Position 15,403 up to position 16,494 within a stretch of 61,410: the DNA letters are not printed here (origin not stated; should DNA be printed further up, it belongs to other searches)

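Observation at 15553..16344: Tandem-duplicated Trp/Tyr-rich secreted protein embedded in the bcs operon: candidate outer-membrane or glycan-binding component replacing BcsC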

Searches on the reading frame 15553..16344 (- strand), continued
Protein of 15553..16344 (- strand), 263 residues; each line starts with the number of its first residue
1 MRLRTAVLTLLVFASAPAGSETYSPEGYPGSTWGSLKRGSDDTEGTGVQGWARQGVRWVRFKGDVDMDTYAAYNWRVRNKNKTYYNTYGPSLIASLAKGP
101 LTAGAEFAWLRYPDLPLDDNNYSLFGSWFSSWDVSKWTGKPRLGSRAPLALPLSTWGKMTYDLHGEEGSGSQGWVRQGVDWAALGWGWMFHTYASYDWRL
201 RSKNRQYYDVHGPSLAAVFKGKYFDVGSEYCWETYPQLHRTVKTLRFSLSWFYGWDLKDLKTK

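Call 82: find_encoding_contigs(protein=P0142, flank=8000, max_places=1)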
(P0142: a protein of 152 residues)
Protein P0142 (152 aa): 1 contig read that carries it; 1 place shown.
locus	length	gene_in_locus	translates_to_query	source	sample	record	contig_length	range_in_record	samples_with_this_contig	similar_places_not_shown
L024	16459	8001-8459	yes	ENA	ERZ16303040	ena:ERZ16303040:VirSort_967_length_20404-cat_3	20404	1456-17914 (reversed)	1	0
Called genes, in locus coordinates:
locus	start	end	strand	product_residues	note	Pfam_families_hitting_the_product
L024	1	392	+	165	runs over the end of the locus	-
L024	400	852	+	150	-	-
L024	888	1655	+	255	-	-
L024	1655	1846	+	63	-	-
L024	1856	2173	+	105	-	PF11333:DUF3135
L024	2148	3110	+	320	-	PF00149:Metallophos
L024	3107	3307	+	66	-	-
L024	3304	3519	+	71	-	-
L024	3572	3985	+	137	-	-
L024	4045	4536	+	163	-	-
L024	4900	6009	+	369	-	PF01743:PolyA_pol, PF12627:PolyA_pol_RNAbd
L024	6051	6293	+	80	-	-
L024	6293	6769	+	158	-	PF06941:NT5C (weak)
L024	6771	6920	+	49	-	-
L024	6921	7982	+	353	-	PF00535:Glycos_transf_2, PF13641:Glyco_tranf_2_3, PF13506:Glyco_transf_21 (weak), PF03142:Chitin_synth_2, PF13632:Glyco_trans_2_3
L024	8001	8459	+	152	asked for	-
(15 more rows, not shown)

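Call 83: find_related_loci(query=P0142, collection=viral_contigs, flank=8000)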
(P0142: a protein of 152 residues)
Query P0142 (152 aa) in viral_contigs; peptide patterns used: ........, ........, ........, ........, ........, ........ (x = any residue, [..] = any of these).
131 stretches matched a pattern; 5 encode a relative of the query (tblastn E <= 1e-3); 5 distinct loci.
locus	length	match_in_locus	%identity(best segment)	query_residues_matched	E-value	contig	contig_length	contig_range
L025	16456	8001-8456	60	1-152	2e-61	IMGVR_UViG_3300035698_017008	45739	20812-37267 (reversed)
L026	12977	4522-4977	58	1-152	2e-59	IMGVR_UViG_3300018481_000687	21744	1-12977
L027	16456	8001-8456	53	1-152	2e-51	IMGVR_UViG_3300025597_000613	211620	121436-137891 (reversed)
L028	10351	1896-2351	53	1-152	2e-51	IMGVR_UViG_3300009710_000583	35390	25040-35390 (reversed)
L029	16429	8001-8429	47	1-149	3e-39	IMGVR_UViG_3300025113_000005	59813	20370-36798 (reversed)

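Call 87: search_protein_families(library=phrogs, proteins=[L027:117-1031:+, L027:1365-2105:+, L027:3724-5379:+, L027:5363-6595:+, L027:6877-7989:+, L027:8001-8459:+, L027:9083-9895:+, L027:9795-10685:+, L027:11607-12638:+, L027:13961-15328:+], max_evalue=0.001)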
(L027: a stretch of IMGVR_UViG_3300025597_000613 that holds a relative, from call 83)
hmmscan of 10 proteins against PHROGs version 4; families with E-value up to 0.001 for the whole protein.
L027:117-1031:+ (304 aa): 4 families
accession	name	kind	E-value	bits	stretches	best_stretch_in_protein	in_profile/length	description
phrog_160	-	DNA, RNA and nucleotide metabolism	4.1e-97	326.1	1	1-299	33-305/335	thymidylate synthase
phrog_5682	-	DNA, RNA and nucleotide metabolism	2.6e-48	165.1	1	75-299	24-206/209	thymidylate synthase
phrog_5131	-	DNA, RNA and nucleotide metabolism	2.9e-16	60.7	1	105-265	102-238/357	thymidylate synthase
phrog_3676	-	DNA, RNA and nucleotide metabolism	2.9e-07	31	1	186-255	168-238/351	thymidylate synthase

L027:1365-2105:+ (246 aa): 1 family
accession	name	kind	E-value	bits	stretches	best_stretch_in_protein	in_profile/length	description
phrog_2197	-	other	9.3e-75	251.4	1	52-241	8-198/200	GTP cyclohydrolase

L027:3724-5379:+ (551 aa): 0 families

L027:5363-6595:+ (410 aa): 15 families
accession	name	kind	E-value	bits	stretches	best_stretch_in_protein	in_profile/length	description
phrog_4339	-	unknown function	2.4e-93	315.1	2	172-407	353-545/552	-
phrog_5534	-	unknown function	2.2e-19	70.8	1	113-248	30-159/273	-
phrog_4871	-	other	2.6e-15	56.9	2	271-370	630-726/764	ATP-dependent protease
phrog_3757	-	unknown function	6.1e-08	33.4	1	55-191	63-202/367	-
phrog_6797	-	unknown function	7.5e-08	33.6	1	5-55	61-106/107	-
phrog_9172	-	unknown function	2.5e-06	27.6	1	78-193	74-184/509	-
phrog_8638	-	unknown function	4.6e-06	26.5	1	113-192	308-381/568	-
phrog_168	-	DNA, RNA and nucleotide metabolism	5e-06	27.4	1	109-191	41-116/314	clamp loader of DNA polymerase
phrog_12435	-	other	2.3e-05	25.3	1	5-49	3-42/65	protease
phrog_11838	-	DNA, RNA and nucleotide metabolism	3.6e-05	24.1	1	110-190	40-113/420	clamp loader of DNA polymerase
phrog_10371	-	DNA, RNA and nucleotide metabolism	3.7e-05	23.1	1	48-191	263-406/683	DNA helicase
phrog_10401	-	other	6e-05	22.9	1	108-197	458-540/667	ATPase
phrog_30773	-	unknown function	0.00012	21.6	1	59-192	147-272/666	-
phrog_5846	-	DNA, RNA and nucleotide metabolism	0.00033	21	0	78-194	18-113/380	clamp loader of DNA polymerase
phrog_249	-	moron, auxiliary metabolic gene and host takeover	0.00054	20.4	1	81-188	100-206/380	porphyrin biosynthesis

L027:6877-7989:+ (370 aa): 5 families
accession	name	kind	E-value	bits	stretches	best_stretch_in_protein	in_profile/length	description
phrog_841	-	moron, auxiliary metabolic gene and host takeover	2.4e-07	31.6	1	24-133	3-117/309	GtrB-like O-antigen conversion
phrog_22641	-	unknown function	2.9e-07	30.4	1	26-309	2-289/566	-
phrog_30838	-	unknown function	4.8e-07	29.8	1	20-306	131-421/449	-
phrog_22973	-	moron, auxiliary metabolic gene and host takeover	3.8e-06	27.1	0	24-80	26-87/496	glycosyltransferase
phrog_13126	-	moron, auxiliary metabolic gene and host takeover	3.4e-05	24.2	1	23-129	1-102/394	beta-1,4-glycosyltransferase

L027:8001-8459:+ (152 aa): 0 families

L027:9083-9895:+ (270 aa): 0 families

L027:9795-10685:+ (296 aa): 0 families

L027:11607-12638:+ (343 aa): 0 families

L027:13961-15328:+ (455 aa): 1 family
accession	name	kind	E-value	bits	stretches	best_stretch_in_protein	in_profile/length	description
phrog_114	-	DNA, RNA and nucleotide metabolism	1.8e-116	391.2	1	1-454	89-510/634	ATP-dependent DNA ligase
